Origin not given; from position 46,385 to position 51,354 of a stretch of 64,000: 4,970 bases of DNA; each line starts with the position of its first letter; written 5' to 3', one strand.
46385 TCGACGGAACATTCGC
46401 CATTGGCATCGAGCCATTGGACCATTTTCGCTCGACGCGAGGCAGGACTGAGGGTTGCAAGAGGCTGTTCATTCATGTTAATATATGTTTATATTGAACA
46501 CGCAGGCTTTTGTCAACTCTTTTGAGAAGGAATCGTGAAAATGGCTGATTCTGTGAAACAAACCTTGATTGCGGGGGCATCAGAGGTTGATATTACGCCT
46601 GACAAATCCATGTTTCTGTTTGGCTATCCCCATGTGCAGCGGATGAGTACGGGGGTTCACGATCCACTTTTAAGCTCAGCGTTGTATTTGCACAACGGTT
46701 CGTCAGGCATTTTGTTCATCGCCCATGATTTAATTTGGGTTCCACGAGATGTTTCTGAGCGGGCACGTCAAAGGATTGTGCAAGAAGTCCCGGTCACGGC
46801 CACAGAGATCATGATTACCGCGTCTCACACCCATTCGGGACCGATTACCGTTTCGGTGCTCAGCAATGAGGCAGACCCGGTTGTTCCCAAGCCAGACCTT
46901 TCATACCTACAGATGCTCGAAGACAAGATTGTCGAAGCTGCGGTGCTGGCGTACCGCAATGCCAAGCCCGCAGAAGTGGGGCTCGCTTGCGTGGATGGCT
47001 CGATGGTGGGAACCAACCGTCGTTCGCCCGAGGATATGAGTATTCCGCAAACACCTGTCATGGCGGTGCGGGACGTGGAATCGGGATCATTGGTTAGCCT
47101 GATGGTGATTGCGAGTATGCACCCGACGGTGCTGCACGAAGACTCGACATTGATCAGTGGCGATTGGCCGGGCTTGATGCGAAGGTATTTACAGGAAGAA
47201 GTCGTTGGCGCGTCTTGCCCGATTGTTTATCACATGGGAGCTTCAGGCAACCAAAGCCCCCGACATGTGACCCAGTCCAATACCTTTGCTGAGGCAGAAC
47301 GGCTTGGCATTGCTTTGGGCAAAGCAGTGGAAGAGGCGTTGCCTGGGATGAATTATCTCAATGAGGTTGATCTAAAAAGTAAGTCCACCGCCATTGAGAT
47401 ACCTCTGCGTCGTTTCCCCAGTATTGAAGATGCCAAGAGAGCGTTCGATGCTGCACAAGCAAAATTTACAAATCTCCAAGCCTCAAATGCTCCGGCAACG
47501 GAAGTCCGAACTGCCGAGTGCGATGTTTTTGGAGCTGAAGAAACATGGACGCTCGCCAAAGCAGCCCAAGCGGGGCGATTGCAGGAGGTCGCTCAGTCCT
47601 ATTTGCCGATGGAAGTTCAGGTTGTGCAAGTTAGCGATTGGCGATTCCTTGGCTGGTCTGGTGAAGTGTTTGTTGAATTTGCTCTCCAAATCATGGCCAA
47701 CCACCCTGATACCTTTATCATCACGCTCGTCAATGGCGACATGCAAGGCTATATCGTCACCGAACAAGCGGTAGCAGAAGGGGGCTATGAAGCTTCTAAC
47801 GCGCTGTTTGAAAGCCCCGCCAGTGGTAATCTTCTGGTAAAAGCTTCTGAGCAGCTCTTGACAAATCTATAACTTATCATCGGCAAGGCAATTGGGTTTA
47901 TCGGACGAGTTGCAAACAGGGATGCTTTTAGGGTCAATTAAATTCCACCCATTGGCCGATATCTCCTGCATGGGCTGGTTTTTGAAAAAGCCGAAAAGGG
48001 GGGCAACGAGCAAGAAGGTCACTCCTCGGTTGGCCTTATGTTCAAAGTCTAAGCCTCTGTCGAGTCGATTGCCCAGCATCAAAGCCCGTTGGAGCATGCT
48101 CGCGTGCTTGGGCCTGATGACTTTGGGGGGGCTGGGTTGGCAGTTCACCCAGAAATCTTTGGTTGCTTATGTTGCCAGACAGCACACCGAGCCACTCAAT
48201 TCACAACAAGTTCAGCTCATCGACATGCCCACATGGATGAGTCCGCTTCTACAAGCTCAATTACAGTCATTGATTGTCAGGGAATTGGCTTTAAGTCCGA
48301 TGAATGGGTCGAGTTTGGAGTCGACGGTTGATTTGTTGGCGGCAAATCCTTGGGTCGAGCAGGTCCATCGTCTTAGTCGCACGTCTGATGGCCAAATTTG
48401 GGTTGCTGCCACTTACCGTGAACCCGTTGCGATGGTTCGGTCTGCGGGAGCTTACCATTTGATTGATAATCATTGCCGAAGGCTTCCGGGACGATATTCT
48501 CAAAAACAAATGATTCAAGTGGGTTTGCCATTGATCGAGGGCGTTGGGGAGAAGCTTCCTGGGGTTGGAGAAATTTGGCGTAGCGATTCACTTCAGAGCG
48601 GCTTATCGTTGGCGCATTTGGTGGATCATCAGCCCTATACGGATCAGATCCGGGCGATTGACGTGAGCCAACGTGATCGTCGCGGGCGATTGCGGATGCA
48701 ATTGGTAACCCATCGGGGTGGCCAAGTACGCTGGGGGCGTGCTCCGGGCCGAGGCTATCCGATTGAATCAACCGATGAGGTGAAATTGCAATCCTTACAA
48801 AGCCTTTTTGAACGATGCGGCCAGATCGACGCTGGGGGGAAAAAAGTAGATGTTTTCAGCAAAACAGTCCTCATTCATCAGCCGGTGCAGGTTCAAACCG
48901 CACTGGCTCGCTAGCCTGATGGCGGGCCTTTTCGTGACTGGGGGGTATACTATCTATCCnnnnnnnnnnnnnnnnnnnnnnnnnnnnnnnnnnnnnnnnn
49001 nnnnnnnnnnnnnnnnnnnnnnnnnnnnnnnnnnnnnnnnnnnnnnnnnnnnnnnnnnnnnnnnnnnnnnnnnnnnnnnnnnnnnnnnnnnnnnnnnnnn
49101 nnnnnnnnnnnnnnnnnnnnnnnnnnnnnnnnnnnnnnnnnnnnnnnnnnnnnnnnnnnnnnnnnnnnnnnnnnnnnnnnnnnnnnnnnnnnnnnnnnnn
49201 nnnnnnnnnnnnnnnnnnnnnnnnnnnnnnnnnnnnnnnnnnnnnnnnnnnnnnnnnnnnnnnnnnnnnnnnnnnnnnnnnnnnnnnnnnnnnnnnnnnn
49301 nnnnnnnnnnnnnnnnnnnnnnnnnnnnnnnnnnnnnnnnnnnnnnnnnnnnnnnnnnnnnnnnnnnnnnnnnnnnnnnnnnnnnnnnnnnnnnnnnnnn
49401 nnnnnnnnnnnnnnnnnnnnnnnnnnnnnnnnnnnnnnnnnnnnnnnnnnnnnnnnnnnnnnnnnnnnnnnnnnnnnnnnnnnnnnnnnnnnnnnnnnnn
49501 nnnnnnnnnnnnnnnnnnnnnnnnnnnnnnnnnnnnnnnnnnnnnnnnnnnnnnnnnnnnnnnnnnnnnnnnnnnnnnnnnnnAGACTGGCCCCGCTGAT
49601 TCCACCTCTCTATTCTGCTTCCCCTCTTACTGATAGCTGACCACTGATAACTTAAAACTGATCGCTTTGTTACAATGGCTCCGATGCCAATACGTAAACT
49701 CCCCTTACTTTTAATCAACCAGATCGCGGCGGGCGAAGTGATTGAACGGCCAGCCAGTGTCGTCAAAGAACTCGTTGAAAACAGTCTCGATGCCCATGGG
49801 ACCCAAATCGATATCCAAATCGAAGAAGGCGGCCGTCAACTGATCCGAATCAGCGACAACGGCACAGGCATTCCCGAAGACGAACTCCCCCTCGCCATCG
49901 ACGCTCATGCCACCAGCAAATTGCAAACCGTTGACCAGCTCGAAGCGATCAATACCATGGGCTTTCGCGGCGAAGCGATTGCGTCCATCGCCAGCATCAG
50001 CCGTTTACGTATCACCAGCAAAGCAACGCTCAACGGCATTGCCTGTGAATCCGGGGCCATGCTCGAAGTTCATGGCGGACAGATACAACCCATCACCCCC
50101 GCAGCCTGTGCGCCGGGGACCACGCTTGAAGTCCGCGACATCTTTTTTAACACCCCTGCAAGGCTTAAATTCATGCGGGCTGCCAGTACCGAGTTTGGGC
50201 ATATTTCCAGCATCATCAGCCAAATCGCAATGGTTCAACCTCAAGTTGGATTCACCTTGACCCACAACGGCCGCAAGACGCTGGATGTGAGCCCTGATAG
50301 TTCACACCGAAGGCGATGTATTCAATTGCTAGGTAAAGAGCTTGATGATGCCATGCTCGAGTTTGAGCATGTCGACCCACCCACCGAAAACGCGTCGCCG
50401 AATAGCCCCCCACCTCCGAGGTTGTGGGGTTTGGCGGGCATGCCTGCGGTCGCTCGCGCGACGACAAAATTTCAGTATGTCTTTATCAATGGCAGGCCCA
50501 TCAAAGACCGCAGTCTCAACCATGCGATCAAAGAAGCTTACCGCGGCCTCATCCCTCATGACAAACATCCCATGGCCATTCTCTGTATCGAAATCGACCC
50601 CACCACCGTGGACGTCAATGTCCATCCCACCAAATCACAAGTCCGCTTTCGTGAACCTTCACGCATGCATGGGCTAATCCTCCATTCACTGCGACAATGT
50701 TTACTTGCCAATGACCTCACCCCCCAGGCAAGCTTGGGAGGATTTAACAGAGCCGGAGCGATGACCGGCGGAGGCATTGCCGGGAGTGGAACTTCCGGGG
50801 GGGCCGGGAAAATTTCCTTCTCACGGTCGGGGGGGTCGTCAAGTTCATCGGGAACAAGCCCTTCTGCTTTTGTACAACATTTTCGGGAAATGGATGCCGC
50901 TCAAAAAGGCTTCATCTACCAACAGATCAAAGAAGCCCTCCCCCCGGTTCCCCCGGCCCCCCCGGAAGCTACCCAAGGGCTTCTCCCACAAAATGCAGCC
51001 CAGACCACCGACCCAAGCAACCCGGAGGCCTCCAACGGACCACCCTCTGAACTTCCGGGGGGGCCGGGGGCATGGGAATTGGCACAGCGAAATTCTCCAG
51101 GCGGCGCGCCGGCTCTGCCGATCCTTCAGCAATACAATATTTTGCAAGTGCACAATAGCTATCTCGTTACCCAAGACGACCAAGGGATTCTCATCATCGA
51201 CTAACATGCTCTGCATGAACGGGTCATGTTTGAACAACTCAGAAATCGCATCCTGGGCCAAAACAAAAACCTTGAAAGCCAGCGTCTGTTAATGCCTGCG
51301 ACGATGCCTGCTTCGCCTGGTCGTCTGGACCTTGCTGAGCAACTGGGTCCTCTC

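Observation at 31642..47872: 16-kb DeoR-associated locus built around four short ceramidase-like hydrolases, sulfatases, two aminotransferases and inositol-pathway-like enzymes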

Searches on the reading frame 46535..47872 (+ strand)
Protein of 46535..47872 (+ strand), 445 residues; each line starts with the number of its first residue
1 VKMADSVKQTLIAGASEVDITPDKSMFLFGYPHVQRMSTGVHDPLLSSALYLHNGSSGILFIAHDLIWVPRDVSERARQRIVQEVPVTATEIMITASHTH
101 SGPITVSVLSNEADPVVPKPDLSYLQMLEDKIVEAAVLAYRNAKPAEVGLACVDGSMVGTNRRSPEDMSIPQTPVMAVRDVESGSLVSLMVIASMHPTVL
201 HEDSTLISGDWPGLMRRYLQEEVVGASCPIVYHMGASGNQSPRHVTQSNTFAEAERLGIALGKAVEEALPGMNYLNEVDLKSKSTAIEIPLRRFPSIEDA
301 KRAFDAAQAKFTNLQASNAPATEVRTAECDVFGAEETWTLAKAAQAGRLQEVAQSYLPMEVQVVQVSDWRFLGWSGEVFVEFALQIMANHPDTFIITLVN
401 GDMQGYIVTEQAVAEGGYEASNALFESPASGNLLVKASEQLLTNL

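Call 4: search_protein_families(library=pfam, proteins=[window:46535-47872:+], max_evalue=0.01)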
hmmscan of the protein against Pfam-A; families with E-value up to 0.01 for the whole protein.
window:46535-47872:+ (445 aa): 1 family
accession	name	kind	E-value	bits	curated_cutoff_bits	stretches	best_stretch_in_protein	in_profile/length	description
PF04734.18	Ceramidase_alk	-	4.4e-09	36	32.1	1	13-216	3-223/509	Neutral/alkaline non-lysosomal ceramidase, N-terminal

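Call 8: search_protein_families(library=ncbifam, proteins=[window:46535-47872:+], max_evalue=0.1)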
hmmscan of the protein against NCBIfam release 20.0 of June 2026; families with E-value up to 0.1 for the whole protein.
window:46535-47872:+ (445 aa): 1 family
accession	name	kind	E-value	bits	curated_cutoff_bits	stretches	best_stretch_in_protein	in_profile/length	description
NF041649.1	ceramidase_neut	equivalog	4.6e-06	25.2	1200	1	19-165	9-159/636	neutral ceramidase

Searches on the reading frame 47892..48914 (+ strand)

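Call 4: search_protein_families(library=pfam, proteins=[window:47892-48914:+], max_evalue=0.01)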
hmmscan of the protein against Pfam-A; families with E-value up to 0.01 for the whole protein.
window:47892-48914:+ (340 aa): 1 family
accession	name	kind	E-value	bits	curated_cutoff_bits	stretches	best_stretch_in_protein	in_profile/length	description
PF03799.20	FtsQ_DivIB_C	-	0.00047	21.4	21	1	180-312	1-105/114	Cell division protein FtsQ/DivIB, C-terminal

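Call 8: search_protein_families(library=ncbifam, proteins=[window:47892-48914:+], max_evalue=0.1)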
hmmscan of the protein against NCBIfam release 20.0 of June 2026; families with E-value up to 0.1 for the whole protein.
window:47892-48914:+ (340 aa): 0 families

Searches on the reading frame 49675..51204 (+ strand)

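Call 4: search_protein_families(library=pfam, proteins=[window:49675-51204:+], max_evalue=0.01)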
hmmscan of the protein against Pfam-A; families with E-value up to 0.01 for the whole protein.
window:49675-51204:+ (509 aa): 3 families
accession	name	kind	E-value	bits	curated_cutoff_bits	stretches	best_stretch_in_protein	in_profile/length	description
PF01119.25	DNA_mis_repair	-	3.7e-32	110.9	26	1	218-343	4-118/119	DNA mismatch repair protein, C-terminal domain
PF13589.12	HATPase_c_3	-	2e-12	47.8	25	1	27-117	4-94/137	Histidine kinase-, DNA gyrase B-, and HSP90-like ATPase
PF02518.31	HATPase_c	-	6.8e-10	39.8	26.4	1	24-80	4-63/111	Histidine kinase-, DNA gyrase B-, and HSP90-like ATPase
